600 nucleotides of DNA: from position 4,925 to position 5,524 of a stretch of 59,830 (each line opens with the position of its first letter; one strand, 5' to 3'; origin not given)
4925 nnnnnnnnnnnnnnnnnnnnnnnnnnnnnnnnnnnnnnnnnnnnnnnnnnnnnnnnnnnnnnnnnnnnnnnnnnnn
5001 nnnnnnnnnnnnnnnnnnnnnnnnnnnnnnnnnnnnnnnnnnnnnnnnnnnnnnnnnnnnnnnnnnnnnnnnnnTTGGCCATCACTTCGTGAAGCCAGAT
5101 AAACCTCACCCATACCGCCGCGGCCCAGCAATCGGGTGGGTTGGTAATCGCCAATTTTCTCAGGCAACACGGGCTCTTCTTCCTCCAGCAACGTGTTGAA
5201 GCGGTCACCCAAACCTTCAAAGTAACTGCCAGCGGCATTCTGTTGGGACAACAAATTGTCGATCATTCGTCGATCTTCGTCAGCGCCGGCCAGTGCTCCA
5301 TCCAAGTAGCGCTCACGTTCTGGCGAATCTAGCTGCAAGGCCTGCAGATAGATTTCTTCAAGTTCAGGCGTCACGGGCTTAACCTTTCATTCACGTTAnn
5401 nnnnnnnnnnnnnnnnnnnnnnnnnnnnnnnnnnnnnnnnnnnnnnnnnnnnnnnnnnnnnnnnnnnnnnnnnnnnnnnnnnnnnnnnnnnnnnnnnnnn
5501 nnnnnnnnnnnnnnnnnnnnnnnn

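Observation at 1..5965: Self-contained phospho-ECF module: ECF, TPR kinase, UrcA, adhesin-like output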

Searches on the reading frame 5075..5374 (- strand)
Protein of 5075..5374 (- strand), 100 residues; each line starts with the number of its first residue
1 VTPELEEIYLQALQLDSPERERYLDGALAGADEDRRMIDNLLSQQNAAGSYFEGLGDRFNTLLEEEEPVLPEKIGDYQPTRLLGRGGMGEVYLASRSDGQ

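Call 70: predict_structure(alignment_id=A1)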
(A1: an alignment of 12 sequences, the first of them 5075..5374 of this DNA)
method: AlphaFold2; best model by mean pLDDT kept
length: 100 residues; sequences in the alignment: 12
mean_pLDDT: 76.7   pTM: 0.44
mean pLDDT of the five models: 76.7, 76.0, 76.0, 74.8, 74.7
residues with pLDDT >= 90: 2; 70-90: 70; 50-70: 27; < 50: 1
segments of 3 or more residues with pLDDT < 50: none
pLDDT, mean of each block of 10 residues (from residue 1): 83 87 88 86 75 58 56 81 78 75
secondary structure, 60 per line:
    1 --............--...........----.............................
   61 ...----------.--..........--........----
elements in order: H3-14 H17-27 H32-63 E77-86 E89-96

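Call 76: fold_search(model_id=the predicted structure, library=pdb)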
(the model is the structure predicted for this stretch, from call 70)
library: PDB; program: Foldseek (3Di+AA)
matches with E <= 10: 689; with E <= 0.001: 0
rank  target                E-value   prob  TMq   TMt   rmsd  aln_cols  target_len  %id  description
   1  6p5m_A                1.2e-01  0.57  0.25  0.07  17.2        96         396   23  Discovery of a Novel, Highly Potent, and Selective Thieno[3,2-d]pyrimidinone-Based Cdc7 inhibitor with a Quinuclidine  (released 2020-01-15)
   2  6p5p_A                1.6e-01  0.51  0.25  0.07  16.9        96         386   23  Discovery of a Novel, Highly Potent, and Selective Thieno[3,2-d]pyrimidinone-Based Cdc7 inhibitor with a Quinuclidine  (released 2020-01-15)
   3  6p5m_B                1.6e-01  0.51  0.25  0.07  17.2        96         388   23  Discovery of a Novel, Highly Potent, and Selective Thieno[3,2-d]pyrimidinone-Based Cdc7 inhibitor with a Quinuclidine  (released 2020-01-15)
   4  6p5m_C                1.8e-01  0.47  0.25  0.07  16.9        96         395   23  Discovery of a Novel, Highly Potent, and Selective Thieno[3,2-d]pyrimidinone-Based Cdc7 inhibitor with a Quinuclidine  (released 2020-01-15)
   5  4wot_A                2.1e-01  0.38  0.25  0.07  17.8        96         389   23  ROCK2 IN COMPLEX WITH 1426382-07-1 (released 2015-05-06)
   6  5u7q_C                2.1e-01  0.35  0.23  0.07  16.1        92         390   23  Identification of A New Class of Potent Cdc7 Inhibitors Designed by Putative Pharmacophore Model: Synthesis and Biolog (released 2017-03-29)
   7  5u7q_D                2.1e-01  0.33  0.23  0.08  15.2        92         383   22  Identification of A New Class of Potent Cdc7 Inhibitors Designed by Putative Pharmacophore Model: Synthesis and Biolog (released 2017-03-29)
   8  6p5p_C                2.4e-01  0.33  0.23  0.08  15.9        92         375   23  Discovery of a Novel, Highly Potent, and Selective Thieno[3,2-d]pyrimidinone-Based Cdc7 inhibitor with a Quinuclidine  (released 2020-01-15)
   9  5u7r_A                2.8e-01  0.30  0.23  0.07  16.8        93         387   22  Identification of A New Class of Potent Cdc7 Inhibitors Designed by Putative Pharmacophore Model: Synthesis and Biolog (released 2017-03-29)
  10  7p6n_C                2.9e-01  0.33  0.25  0.07  18.4       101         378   23  ROCK2 IN COMPLEX WITH COMPOUND 12 (released 2022-07-27)
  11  7p6n_F                2.9e-01  0.33  0.25  0.07  18.4       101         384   23  ROCK2 IN COMPLEX WITH COMPOUND 12 (released 2022-07-27)
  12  7p6n_B                2.9e-01  0.33  0.25  0.07  18.4       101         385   23  ROCK2 IN COMPLEX WITH COMPOUND 12 (released 2022-07-27)
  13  7p6n_G                2.9e-01  0.33  0.25  0.07  18.4       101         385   23  ROCK2 IN COMPLEX WITH COMPOUND 12 (released 2022-07-27)
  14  5u7q_A                2.9e-01  0.25  0.22  0.07  18.2        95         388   25  Identification of A New Class of Potent Cdc7 Inhibitors Designed by Putative Pharmacophore Model: Synthesis and Biolog (released 2017-03-29)
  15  7p6n_H                3.2e-01  0.30  0.25  0.08  18.4       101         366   23  ROCK2 IN COMPLEX WITH COMPOUND 12 (released 2022-07-27)
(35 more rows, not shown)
